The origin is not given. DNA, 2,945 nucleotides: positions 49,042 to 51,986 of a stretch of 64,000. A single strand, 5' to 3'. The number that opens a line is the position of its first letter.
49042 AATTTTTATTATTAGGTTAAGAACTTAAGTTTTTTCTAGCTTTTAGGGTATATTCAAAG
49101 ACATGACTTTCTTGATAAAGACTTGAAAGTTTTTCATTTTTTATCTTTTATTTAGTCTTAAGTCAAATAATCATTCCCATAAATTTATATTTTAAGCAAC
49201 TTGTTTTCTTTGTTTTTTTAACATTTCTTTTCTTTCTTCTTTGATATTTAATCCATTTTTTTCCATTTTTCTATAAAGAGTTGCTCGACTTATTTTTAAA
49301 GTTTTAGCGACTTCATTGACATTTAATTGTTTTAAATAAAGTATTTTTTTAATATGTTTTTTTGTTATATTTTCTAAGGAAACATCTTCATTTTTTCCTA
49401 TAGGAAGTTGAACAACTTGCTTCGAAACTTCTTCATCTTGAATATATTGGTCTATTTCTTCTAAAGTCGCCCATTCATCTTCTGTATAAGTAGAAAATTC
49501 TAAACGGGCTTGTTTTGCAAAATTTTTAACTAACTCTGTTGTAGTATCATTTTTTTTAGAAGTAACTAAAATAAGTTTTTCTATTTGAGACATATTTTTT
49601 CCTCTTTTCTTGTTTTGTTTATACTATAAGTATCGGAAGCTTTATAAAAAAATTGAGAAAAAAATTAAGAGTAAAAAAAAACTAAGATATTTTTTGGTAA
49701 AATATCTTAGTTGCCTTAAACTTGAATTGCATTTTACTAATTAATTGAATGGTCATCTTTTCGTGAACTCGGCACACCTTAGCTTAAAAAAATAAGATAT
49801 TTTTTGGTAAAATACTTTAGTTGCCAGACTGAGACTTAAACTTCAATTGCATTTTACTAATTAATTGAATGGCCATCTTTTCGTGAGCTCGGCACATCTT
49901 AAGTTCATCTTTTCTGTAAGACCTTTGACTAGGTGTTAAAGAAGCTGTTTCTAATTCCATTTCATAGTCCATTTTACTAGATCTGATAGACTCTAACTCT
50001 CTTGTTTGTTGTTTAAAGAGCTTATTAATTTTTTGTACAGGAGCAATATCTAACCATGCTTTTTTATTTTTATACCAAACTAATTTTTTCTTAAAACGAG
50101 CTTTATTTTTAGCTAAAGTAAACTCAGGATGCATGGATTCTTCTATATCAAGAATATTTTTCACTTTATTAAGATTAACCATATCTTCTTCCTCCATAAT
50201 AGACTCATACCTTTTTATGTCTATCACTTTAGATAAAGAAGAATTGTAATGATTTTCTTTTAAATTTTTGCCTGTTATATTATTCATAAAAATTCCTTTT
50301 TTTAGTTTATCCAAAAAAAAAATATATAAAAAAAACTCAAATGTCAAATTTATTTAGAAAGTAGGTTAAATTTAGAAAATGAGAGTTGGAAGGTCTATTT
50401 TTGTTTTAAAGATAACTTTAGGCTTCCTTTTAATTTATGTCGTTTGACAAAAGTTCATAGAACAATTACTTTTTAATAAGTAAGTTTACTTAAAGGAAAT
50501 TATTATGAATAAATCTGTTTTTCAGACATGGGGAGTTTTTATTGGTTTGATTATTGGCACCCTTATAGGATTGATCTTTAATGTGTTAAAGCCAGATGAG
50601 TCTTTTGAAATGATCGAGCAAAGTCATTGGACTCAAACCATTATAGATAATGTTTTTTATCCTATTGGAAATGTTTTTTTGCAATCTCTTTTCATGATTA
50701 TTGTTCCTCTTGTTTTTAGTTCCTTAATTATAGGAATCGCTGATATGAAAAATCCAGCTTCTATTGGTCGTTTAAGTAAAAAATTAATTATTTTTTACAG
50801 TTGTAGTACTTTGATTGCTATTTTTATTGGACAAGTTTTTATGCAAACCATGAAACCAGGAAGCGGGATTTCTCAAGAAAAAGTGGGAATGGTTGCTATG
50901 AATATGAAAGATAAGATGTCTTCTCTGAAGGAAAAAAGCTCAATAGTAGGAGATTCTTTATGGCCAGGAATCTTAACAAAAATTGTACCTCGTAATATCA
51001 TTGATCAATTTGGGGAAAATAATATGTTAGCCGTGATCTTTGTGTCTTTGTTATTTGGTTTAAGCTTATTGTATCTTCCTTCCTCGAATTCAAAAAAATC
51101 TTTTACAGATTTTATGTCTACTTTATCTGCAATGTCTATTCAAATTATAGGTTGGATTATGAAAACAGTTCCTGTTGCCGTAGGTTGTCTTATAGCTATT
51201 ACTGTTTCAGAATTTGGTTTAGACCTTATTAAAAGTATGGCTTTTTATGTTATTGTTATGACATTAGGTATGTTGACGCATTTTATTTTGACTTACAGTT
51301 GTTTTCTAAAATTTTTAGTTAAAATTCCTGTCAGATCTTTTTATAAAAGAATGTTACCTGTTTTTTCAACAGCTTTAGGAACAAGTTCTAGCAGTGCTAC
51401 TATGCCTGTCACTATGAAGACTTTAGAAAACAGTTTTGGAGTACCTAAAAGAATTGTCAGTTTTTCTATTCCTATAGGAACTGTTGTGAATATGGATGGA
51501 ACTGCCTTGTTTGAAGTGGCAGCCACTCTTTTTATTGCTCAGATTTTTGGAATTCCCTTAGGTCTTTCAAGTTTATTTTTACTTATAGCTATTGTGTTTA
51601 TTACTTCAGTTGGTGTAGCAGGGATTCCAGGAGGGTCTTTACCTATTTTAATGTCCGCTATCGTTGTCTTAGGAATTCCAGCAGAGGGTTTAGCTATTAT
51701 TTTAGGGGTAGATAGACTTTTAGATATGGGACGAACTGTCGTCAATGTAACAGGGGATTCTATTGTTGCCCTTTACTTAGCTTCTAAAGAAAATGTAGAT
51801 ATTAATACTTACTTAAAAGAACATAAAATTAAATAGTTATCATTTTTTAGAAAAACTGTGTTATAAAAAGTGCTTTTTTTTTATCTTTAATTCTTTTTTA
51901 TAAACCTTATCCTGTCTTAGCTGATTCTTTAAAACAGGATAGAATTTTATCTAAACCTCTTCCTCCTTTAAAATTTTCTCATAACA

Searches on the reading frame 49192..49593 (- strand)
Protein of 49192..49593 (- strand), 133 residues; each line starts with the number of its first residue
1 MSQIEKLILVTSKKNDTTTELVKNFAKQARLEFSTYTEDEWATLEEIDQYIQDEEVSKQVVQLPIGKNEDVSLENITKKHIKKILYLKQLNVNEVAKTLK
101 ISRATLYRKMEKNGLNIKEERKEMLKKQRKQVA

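Call 56: search_protein_families(library=pfam, proteins=[window:49192-49593:-], max_evalue=0.001)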
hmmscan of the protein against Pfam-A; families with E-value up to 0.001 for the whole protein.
window:49192-49593:- (133 aa): 4 families
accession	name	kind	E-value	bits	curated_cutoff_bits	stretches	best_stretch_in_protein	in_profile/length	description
PF02954.25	HTH_8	-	6.9e-07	29.3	22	1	73-112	2-41/42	Bacterial regulatory protein, Fis family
PF02796.21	HTH_7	-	7.1e-05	23.3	23.8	1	91-112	23-44/45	Helix-turn-helix domain of resolvase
PF12728.13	HTH_17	-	0.00018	22.1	27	1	90-116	2-29/51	Helix-turn-helix domain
PF07374.17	DUF1492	-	0.00024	21.6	21.5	1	71-112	53-94/100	Protein of unknown function (DUF1492)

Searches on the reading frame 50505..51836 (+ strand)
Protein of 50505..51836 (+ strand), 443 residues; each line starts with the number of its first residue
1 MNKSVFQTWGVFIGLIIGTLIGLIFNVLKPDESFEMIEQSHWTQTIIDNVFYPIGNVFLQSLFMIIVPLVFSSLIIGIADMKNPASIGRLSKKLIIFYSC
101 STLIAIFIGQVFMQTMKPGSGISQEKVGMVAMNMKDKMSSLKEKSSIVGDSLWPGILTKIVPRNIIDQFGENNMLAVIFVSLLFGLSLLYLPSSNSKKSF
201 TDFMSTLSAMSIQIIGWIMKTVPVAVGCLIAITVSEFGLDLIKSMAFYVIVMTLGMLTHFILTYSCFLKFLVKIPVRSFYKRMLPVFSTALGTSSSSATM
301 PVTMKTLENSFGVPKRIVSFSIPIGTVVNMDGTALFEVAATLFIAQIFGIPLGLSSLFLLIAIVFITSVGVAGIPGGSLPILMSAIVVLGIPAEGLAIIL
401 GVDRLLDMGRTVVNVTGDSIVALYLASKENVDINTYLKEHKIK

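Call 56: search_protein_families(library=pfam, proteins=[window:50505-51836:+], max_evalue=0.001)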
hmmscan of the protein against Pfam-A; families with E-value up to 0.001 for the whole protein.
window:50505-51836:+ (443 aa): 1 family
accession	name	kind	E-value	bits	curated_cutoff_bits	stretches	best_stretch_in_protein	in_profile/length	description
PF00375.23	SDF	-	3.3e-108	362.6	27.9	1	9-426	3-385/387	Sodium:dicarboxylate symporter family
